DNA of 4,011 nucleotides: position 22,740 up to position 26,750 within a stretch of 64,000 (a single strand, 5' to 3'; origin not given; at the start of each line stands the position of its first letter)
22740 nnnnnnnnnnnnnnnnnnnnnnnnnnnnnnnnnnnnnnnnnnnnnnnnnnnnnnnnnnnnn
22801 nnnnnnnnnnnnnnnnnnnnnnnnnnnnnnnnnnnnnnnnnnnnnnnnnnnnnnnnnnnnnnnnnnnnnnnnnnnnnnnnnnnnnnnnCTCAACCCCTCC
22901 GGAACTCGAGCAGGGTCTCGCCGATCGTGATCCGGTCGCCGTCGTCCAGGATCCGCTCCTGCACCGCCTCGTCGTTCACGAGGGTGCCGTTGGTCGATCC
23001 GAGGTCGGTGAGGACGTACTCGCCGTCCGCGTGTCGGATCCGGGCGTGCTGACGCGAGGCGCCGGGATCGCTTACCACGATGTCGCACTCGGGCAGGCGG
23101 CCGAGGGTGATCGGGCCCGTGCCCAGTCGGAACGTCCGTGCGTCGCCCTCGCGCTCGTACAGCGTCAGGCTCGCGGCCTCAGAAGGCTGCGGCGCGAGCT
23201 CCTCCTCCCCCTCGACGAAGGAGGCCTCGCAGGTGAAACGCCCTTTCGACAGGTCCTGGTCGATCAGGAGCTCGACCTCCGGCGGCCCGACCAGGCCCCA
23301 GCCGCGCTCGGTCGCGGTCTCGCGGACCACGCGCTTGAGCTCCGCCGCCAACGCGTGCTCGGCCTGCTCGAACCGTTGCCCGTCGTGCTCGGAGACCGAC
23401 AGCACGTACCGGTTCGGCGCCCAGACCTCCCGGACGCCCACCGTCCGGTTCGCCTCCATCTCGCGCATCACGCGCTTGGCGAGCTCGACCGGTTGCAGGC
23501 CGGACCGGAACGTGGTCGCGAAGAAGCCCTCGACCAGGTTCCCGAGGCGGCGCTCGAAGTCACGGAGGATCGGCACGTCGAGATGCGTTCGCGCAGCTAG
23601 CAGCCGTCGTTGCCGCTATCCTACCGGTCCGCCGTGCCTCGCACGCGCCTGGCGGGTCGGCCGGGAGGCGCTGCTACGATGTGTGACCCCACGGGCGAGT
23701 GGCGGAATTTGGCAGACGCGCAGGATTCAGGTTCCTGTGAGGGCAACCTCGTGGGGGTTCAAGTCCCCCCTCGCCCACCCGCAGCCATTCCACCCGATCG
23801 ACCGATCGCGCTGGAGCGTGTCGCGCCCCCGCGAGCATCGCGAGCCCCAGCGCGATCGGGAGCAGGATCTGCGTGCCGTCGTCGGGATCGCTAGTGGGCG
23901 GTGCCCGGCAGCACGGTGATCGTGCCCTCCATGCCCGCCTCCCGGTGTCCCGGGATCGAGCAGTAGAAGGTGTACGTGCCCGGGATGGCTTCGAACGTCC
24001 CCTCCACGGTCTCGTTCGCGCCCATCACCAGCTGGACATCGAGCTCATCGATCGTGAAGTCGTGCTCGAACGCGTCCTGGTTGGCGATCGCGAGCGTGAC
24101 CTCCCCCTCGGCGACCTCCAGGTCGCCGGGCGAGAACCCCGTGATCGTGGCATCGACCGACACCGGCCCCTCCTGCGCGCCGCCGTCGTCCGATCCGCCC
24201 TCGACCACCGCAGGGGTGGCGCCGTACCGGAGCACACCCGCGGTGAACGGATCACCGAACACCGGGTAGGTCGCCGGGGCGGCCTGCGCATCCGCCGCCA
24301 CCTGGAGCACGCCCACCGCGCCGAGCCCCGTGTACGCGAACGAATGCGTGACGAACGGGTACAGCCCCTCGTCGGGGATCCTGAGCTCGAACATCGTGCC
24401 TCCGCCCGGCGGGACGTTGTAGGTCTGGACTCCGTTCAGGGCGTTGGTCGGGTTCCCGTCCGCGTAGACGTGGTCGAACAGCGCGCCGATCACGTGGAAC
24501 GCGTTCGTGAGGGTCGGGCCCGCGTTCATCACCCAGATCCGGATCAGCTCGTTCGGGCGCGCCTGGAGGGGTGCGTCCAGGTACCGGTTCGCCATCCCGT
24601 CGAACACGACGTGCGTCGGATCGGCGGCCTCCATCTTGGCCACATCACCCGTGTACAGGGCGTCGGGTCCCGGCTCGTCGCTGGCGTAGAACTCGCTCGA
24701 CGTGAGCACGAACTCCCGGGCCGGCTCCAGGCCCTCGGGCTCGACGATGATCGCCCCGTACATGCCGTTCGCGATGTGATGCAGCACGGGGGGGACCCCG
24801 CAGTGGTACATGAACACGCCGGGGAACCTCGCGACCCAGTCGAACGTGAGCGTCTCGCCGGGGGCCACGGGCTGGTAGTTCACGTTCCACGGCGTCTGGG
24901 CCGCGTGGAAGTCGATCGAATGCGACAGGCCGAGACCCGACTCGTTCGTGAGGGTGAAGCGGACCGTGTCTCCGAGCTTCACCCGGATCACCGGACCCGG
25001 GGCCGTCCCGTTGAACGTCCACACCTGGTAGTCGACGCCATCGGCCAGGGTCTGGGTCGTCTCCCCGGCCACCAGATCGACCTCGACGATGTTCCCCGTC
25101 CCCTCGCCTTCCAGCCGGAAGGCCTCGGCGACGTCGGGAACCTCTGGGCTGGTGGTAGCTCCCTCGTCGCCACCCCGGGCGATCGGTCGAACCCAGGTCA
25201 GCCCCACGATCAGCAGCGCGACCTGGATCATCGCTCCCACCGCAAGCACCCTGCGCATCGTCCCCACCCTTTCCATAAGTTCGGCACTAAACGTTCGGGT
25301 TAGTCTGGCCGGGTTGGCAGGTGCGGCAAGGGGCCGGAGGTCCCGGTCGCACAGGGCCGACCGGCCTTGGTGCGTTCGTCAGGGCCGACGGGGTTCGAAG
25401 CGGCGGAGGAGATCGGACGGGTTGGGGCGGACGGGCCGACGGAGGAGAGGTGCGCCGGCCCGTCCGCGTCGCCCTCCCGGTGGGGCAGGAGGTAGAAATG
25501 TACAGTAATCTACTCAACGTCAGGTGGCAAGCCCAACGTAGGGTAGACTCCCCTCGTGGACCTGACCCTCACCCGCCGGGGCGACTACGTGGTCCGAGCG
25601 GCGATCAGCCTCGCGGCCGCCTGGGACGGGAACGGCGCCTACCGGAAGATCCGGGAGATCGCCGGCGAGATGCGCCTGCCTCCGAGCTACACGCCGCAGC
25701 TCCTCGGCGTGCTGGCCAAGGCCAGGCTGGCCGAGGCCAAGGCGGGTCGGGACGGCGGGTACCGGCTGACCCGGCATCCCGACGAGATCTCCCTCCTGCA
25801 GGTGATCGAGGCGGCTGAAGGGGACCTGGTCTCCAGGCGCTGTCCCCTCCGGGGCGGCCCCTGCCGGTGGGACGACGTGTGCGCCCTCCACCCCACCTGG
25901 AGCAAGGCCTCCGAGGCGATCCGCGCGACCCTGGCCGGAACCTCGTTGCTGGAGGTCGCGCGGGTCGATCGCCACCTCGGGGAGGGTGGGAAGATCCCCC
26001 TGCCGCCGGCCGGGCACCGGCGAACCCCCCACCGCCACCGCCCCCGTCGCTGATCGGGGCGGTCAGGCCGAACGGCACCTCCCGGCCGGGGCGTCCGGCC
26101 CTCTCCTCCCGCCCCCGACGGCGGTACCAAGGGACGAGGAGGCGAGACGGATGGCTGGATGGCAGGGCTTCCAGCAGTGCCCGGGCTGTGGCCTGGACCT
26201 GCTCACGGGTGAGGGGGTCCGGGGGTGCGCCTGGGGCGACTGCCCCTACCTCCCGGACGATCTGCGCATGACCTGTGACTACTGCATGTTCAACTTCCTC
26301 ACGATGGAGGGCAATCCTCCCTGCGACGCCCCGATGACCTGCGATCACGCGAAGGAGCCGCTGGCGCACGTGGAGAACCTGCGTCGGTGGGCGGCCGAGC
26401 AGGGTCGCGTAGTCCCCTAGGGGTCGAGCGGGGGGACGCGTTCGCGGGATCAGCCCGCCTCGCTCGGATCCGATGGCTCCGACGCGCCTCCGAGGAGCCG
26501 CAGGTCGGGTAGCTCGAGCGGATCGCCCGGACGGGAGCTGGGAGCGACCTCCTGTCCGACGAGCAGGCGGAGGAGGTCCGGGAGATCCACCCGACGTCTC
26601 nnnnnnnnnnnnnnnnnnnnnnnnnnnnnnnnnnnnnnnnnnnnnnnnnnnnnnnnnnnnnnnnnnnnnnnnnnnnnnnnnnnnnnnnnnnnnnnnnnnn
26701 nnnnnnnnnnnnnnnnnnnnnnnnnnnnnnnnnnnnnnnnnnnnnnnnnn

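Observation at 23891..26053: NO-stress module: three-domain NirK divergent from an NsrR-like Rrf2 regulator, with an AT-rich palindromic element in the shared control region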

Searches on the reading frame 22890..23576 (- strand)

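Call 4: search_protein_families(library=pfam, proteins=[window:22890-23576:-], max_evalue=0.01)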
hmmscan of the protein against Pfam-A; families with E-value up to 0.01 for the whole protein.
window:22890-23576:- (228 aa): 3 families
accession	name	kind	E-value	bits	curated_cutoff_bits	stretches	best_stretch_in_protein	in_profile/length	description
PF12401.13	FhaA_N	-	2.2e-32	112.3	25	1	4-116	1-114/115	FhaA, N-terminal domain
PF00498.31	FHA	-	4.8e-22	78.6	20.7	1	156-219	1-67/67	FHA domain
PF16697.10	Yop-YscD_cpl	-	8.8e-18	64.8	33.2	1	147-226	10-91/94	Inner membrane component of T3SS, cytoplasmic domain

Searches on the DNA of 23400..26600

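Call 22: search_rna_families(source=window, start=23400, end=26600, threshold=evalue, max_evalue=1)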
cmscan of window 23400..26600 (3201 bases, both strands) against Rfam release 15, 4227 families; matches with E-value up to 1: 2.
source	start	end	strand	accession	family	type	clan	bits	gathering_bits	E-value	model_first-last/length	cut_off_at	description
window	23693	23777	+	RF00005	tRNA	Gene; tRNA;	CL00001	51.9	29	1.5e-09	1-71/71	no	tRNA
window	24089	24149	+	RF02027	MIR2907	Gene; miRNA;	-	21.1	60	0.85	1-65/65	no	MIR2907 microRNA precursor family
